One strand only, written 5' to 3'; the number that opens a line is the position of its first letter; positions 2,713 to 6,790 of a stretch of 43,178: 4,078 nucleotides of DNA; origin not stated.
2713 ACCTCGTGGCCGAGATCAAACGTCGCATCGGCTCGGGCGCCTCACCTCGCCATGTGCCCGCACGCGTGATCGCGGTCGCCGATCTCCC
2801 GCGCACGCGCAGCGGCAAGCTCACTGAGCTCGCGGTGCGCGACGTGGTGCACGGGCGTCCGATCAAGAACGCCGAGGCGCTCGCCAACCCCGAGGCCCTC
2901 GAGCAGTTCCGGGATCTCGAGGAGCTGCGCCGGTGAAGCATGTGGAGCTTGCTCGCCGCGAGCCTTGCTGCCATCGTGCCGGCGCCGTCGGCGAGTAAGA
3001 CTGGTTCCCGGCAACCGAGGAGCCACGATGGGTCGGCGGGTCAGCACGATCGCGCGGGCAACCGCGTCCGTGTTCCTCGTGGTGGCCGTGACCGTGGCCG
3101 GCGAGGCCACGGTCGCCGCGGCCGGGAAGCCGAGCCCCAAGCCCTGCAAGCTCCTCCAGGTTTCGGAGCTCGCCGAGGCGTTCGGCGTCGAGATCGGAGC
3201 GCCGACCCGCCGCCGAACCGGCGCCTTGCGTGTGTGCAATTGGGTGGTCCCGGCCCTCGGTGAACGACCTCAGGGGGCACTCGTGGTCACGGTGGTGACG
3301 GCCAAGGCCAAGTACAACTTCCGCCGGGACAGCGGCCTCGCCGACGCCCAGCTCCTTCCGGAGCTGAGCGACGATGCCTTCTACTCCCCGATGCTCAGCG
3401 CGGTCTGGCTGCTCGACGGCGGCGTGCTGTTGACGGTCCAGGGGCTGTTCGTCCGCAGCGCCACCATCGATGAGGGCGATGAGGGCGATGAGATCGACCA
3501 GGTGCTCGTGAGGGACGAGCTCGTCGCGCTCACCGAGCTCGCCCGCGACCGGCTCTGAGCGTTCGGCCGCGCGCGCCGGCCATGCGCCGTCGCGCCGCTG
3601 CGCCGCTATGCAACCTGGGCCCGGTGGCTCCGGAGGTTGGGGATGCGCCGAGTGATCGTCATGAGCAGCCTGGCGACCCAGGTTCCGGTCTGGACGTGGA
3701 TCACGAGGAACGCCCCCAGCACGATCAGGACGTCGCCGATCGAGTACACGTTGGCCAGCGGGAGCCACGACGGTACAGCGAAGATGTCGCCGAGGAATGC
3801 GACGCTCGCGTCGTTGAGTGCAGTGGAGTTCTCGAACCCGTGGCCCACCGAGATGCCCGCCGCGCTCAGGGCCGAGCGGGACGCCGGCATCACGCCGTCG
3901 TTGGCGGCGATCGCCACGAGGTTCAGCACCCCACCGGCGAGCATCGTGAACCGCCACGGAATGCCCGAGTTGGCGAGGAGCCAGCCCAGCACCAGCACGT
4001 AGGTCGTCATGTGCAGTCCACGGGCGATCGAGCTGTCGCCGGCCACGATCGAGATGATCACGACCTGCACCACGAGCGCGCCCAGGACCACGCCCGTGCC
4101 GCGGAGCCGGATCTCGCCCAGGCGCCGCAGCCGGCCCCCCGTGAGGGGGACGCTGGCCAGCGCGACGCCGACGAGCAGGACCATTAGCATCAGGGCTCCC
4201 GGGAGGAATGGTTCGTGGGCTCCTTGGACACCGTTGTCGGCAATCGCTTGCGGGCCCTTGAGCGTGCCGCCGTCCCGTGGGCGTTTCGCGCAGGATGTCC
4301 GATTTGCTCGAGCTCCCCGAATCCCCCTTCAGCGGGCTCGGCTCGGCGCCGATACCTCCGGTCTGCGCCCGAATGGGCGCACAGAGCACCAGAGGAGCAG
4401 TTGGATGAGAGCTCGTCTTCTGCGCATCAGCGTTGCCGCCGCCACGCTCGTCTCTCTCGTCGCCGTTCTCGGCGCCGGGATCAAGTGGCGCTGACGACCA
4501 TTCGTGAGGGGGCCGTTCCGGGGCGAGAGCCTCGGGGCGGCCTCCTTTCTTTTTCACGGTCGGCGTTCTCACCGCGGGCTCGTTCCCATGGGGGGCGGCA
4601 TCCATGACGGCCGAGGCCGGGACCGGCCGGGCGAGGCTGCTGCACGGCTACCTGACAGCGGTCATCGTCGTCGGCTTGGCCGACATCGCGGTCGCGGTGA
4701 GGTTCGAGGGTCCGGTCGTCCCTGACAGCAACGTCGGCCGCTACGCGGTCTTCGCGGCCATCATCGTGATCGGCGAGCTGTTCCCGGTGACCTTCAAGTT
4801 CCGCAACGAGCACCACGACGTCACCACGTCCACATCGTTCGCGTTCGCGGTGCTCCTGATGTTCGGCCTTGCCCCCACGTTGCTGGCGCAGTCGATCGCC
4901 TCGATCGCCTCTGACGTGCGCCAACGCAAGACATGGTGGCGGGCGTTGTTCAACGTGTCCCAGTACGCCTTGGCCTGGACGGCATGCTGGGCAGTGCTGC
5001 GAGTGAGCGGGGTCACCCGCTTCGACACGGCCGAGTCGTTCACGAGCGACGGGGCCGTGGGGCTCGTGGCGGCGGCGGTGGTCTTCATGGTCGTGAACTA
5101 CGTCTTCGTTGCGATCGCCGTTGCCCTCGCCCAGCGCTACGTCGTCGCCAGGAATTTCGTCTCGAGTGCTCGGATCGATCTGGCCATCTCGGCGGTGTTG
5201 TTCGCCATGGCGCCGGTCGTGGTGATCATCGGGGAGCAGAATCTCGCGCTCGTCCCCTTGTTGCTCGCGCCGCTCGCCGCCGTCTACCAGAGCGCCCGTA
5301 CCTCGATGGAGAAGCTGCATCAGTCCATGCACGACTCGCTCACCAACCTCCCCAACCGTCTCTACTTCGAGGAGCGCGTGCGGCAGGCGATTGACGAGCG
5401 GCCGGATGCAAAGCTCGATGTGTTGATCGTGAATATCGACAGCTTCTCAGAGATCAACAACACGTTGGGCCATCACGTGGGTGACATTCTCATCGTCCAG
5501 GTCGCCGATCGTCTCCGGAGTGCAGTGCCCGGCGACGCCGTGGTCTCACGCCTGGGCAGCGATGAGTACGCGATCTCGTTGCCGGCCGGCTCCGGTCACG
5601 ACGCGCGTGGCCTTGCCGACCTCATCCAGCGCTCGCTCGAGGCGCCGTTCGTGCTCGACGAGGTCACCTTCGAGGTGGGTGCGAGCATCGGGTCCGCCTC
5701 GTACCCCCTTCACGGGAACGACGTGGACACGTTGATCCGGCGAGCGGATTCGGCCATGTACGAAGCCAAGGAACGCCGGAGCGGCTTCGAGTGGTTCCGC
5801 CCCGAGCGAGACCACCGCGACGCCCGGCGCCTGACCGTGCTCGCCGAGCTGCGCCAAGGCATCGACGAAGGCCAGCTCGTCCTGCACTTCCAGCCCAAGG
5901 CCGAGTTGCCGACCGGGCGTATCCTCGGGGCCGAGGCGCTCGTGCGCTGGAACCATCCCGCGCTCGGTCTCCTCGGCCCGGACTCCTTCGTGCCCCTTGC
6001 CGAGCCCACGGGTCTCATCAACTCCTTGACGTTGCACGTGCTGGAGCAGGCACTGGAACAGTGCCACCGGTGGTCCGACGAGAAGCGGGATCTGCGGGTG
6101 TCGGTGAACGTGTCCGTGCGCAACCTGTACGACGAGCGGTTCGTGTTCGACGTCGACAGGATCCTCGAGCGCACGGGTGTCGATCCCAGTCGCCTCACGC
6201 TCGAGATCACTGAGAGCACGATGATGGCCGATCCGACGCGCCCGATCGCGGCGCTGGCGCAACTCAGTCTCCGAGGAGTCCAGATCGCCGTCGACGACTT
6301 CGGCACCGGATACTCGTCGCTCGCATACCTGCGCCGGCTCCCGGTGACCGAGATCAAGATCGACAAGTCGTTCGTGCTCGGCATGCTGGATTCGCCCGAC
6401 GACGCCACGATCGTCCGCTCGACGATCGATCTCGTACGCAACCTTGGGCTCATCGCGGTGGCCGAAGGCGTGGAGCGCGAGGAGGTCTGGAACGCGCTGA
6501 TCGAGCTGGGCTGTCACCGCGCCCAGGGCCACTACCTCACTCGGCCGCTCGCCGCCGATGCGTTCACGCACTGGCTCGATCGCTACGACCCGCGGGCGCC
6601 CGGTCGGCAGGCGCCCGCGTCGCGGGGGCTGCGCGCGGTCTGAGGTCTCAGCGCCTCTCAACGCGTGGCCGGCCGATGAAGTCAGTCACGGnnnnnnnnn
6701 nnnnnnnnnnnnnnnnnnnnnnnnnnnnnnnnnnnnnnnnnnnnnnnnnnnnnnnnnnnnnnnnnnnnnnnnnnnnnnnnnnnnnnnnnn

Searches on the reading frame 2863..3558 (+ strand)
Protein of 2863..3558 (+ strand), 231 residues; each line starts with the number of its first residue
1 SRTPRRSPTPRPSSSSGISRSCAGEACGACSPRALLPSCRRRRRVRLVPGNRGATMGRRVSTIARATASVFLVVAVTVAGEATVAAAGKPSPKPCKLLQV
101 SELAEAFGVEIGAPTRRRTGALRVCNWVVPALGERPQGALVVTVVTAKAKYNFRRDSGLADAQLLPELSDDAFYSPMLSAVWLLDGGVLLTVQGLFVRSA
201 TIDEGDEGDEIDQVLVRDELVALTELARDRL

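Call 45: search_protein_families(library=pfam, proteins=[window:2863-3558:+], max_evalue=0.01)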
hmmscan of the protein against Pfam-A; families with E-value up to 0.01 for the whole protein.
window:2863-3558:+ (231 aa): 1 family
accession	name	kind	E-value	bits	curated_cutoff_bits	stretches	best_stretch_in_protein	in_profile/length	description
PF12079.13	DUF3558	-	0.0002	21.8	34.1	1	85-148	36-96/173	Protein of unknown function (DUF3558)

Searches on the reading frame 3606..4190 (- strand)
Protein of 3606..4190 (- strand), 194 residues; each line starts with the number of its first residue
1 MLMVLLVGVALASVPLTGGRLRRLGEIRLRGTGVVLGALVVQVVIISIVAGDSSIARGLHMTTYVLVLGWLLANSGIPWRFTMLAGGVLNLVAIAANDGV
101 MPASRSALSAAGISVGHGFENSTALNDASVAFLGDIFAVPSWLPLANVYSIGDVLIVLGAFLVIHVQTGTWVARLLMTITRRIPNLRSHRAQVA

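Call 45: search_protein_families(library=pfam, proteins=[window:3606-4190:-], max_evalue=0.01)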
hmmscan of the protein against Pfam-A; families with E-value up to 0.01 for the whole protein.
window:3606-4190:- (194 aa): 1 family
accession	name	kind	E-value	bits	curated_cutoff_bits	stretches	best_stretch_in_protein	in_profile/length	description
PF17248.7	DUF5317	-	1.9e-21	77.1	25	1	27-164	2-150/151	Family of unknown function (DUF5317)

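Call 98: search_protein_families(library=ncbifam, proteins=[window:3606-4187:-], max_evalue=1)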
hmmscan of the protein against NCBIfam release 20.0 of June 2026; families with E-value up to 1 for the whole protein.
window:3606-4187:- (193 aa): 1 family
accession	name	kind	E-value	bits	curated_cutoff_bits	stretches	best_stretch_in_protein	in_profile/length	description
NF005383.1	PRK06926.1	equivalog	0.27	10.2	394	1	30-78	9-56/271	flagellar motor protein MotP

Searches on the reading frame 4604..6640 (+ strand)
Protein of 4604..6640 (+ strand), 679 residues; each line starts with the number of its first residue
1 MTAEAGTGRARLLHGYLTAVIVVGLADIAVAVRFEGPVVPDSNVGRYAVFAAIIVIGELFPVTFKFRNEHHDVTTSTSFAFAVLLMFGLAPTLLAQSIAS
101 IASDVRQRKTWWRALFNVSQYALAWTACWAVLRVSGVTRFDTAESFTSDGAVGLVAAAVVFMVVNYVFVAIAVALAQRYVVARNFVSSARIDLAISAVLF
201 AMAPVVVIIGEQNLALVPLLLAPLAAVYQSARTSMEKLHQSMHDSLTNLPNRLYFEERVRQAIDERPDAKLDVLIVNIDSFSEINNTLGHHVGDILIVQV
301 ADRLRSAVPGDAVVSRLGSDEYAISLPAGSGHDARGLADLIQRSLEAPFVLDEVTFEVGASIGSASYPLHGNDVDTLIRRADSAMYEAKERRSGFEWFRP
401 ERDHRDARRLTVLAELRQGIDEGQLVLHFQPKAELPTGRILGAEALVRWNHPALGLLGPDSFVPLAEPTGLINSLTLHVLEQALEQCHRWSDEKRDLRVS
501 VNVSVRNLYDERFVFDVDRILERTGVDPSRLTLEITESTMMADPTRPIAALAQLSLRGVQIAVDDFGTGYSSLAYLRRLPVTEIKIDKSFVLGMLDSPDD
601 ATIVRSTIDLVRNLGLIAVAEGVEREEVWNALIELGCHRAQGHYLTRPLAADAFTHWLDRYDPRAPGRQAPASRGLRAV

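Call 8: search_protein_families(library=ncbifam, proteins=[window:4604-6640:+], max_evalue=10)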
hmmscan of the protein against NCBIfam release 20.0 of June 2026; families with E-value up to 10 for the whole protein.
window:4604-6640:+ (679 aa): 29 families (the best 25 are shown)
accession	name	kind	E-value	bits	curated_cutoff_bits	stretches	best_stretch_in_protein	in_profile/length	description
NF045675.1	PhdiestaseDibA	equivalog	2.4e-117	392.9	980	1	234-654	196-621/623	phosphodiesterase DibA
NF007474.0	PRK10060.1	equivalog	3.3e-102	342.8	782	1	233-663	228-659/663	cyclic di-GMP phosphodiesterase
NF052458.1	PhdiestGepA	equivalog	5.9e-91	305.9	1200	1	225-653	408-836/840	phosphodiesterase GepA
NF053781.1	cdiGMPphdstlr2612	equivalog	1.2e-89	301.5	1600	1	232-657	831-1264/1268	Tlr1612 family c-di-GMP phosphodiesterase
NF008467.0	PRK11359.1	equivalog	1.5e-88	297.7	857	1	221-663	358-797/800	oxygen-sensing cyclic-di-GMP phosphodiesterase DosP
NF008807.1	PRK11829.1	equivalog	5e-68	229.8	733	1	159-654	156-658/670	biofilm formation regulator HmsP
NF052596.1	RR_EAL_PvrR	equivalog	3.8e-56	190.4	580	1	411-660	142-391/398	response regulator cyclic di-GMP phosphodiesterase PvrR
NF007298.0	PRK09776.1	equivalog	1.2e-55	189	1135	1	231-654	673-1102/1111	diguanylate cyclase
NF007839.0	PRK10551.1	equivalog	1.3e-45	156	461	1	414-660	266-512/518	cyclic di-GMP phosphodiesterase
NF007423.1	PRK09966.1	equivalog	3.2e-37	128.3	325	1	220-389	217-390/390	diguanylate cyclase DgcN/YfiN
NF045673.1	c-di-GMPRcptLapD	equivalog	1.1e-36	126.4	1020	1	224-649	218-645/647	cyclic di-GMP receptor LapD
NF008281.1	PRK11059.1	equivalog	1.5e-32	112.7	663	1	239-648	219-629/633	RNase E specificity factor CsrD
TIGR00254.1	GGDEF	domain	2.2e-31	108.8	37.4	1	239-391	3-159/168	diguanylate cyclase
NF007135.0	PRK09581.1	equivalog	7.3e-28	97.6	474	1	236-391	287-447/457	PleD family two-component system response regulator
NF038266.1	diguan_SiaD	equivalog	7e-27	94.4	290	1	236-391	88-247/252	biofilm regulation diguanylate cyclase SiaD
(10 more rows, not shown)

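Call 9: search_protein_families(library=pfam, proteins=[window:4604-6640:+], max_evalue=1)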
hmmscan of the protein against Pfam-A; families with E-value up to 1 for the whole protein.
window:4604-6640:+ (679 aa): 3 families
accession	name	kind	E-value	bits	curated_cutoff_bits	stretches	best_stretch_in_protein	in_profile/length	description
PF00563.25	EAL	-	1.9e-72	243.9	31.3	1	415-648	3-236/236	EAL domain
PF00990.26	GGDEF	-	2.8e-36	125.2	23.8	1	242-392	2-158/161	Diguanylate cyclase, GGDEF domain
PF20972.2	MASE9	-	9.1e-05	22.9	24.3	1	94-209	70-174/203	MASE9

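Call 37: find_homologous_proteins(query=window:4604-6640:+, max_evalue=1e-30)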
Query window:4604-6640:+ (679 aa): 691 proteins with E <= 1e-30 among 8000 candidates; the best 120 are listed.
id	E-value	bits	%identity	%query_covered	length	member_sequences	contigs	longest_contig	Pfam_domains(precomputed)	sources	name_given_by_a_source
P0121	0.0e+0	1495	100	100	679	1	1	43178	PF00563.26,PF00990.27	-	-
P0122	2.9e-247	840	59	96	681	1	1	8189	PF00563.26,PF00990.27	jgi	jgi:diguanylate cyclase (GGDEF)-like protein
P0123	3.3e-246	837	59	96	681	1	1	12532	PF00563.26,PF00990.27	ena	-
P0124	3.2e-243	827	60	94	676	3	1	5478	PF00563.26,PF00990.27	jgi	-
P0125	7.9e-242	822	58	97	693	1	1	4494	PF00563.26,PF00990.27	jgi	jgi:diguanylate cyclase (GGDEF)-like protein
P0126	5.2e-241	820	58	99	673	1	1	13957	PF00563.26,PF00990.27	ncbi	-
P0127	9.6e-236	802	59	92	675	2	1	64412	PF20972.3,PF00563.26,PF00990.27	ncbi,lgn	ncbi:MAG: EAL domain-containing protein [Acidimicrobiia bacterium]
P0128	1.9e-212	725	54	95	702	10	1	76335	PF20972.3,PF00563.26,PF00990.27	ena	-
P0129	3.9e-199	681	53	91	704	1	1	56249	PF00563.26,PF00990.27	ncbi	-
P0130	4.8e-199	681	53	91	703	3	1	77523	PF00563.26,PF00990.27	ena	-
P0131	3.6e-196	672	61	74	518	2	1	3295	PF00563.26,PF00990.27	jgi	jgi:diguanylate cyclase (GGDEF)-like protein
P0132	9.2e-185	634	49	96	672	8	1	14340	PF00563.26,PF00990.27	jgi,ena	-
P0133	3.2e-182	625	48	95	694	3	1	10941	PF00563.26,PF00990.27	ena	-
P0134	1.1e-180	620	47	97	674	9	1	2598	PF20972.3,PF00563.26,PF00990.27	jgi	jgi:diguanylate cyclase (GGDEF)-like protein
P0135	9.2e-180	617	47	92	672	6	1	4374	PF20972.3,PF00563.26,PF00990.27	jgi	jgi:diguanylate cyclase (GGDEF)-like protein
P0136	6.9e-177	608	48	91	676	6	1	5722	PF20972.3,PF00563.26,PF00990.27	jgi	jgi:diguanylate cyclase (GGDEF)-like protein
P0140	3.8e-167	576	45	96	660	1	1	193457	PF20972.3,PF00563.26,PF00990.27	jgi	jgi:diguanylate cyclase (GGDEF)-like protein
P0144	1.5e-157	544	45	95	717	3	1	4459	PF20972.3,PF00563.26,PF00990.27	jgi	jgi:diguanylate cyclase (GGDEF)-like protein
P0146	2.7e-153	530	44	97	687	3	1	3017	PF20972.3,PF00563.26,PF00990.27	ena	-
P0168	4.6e-133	463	41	95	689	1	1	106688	PF20972.3,PF00563.26,PF00990.27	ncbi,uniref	ncbi:putative bifunctional diguanylate cyclase/phosphodiesterase [Sphaerisporangium dianthi]|uniref:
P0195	9.1e-122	426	49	66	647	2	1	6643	PF00563.26,PF00990.27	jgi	jgi:diguanylate cyclase (GGDEF)-like protein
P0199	3.0e-117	411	38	95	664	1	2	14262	PF20972.3,PF00563.26,PF00990.27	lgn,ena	-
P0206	5.3e-114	400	37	95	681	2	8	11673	PF20972.3,PF00563.26,PF00990.27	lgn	-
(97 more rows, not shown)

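Call 38: find_encoding_contigs(protein=P0127, flank=2500, max_places=1)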
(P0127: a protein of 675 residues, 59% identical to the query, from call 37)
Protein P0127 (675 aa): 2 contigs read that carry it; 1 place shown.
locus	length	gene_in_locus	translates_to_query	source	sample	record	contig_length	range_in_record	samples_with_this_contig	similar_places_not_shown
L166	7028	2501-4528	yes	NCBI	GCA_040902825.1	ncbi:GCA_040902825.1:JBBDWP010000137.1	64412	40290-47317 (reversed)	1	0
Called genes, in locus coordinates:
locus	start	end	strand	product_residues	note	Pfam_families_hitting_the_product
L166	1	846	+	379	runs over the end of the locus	-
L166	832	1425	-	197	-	PF13875:DUF4202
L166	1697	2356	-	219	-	PF17248:DUF5317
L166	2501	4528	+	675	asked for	PF20972:MASE9 (weak), PF00990:GGDEF, PF00563:EAL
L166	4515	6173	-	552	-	PF00501:AMP-binding, PF13193:AMP-binding_C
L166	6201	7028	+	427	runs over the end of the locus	PF00355:Rieske, PF00848:Ring_hydroxyl_A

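Call 39: find_encoding_contigs(protein=P0128, flank=2500, max_places=1)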
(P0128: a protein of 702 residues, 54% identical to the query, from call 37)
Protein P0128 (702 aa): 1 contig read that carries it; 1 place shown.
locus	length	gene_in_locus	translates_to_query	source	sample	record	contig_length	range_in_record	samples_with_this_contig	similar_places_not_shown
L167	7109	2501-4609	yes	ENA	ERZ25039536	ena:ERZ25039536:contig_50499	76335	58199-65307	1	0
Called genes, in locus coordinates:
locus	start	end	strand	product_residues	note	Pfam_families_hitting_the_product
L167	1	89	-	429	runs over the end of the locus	-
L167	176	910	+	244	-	-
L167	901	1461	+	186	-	PF05872:HerA_C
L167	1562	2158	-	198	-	PF17248:DUF5317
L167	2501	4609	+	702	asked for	PF20972:MASE9 (faint), PF00990:GGDEF, PF00563:EAL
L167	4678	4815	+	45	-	-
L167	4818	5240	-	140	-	PF03704:BTAD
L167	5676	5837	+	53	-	-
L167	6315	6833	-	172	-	-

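Call 40: find_encoding_contigs(protein=P0140, flank=2500, max_places=1)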
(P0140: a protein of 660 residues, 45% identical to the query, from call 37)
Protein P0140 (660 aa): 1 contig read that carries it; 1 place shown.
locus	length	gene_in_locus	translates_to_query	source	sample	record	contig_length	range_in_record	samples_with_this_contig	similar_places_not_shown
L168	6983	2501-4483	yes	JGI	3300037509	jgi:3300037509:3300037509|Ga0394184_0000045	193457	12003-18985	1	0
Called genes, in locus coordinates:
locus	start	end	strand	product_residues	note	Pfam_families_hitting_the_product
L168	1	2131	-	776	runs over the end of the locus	PF17248:DUF5317, PF05977:MFS_3, PF07690:MFS_1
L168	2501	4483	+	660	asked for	PF20972:MASE9, PF00990:GGDEF, PF00563:EAL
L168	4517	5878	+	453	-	PF26550:Tricorn_2nd (faint), PF07676:PD40 (faint), PF26549:Tricorn_N (faint)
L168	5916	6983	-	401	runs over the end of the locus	PF02720:DUF222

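Call 41: find_encoding_contigs(protein=P0168, flank=2500, max_places=1)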
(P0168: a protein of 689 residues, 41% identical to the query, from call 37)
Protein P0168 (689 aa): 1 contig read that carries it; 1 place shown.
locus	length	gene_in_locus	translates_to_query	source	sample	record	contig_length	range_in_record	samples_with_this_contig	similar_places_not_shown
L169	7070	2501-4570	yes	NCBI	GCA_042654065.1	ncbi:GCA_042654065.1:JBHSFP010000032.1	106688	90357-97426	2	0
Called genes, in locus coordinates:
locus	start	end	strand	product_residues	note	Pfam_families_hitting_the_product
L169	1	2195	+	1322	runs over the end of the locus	PF00082:Peptidase_S8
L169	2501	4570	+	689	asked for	PF20972:MASE9 (weak), PF00990:GGDEF, PF00563:EAL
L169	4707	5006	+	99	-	PF02686:GatC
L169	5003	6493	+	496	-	PF01425:Amidase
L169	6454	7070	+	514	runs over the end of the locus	PF02934:GatB_N, PF02637:GatB_Yqey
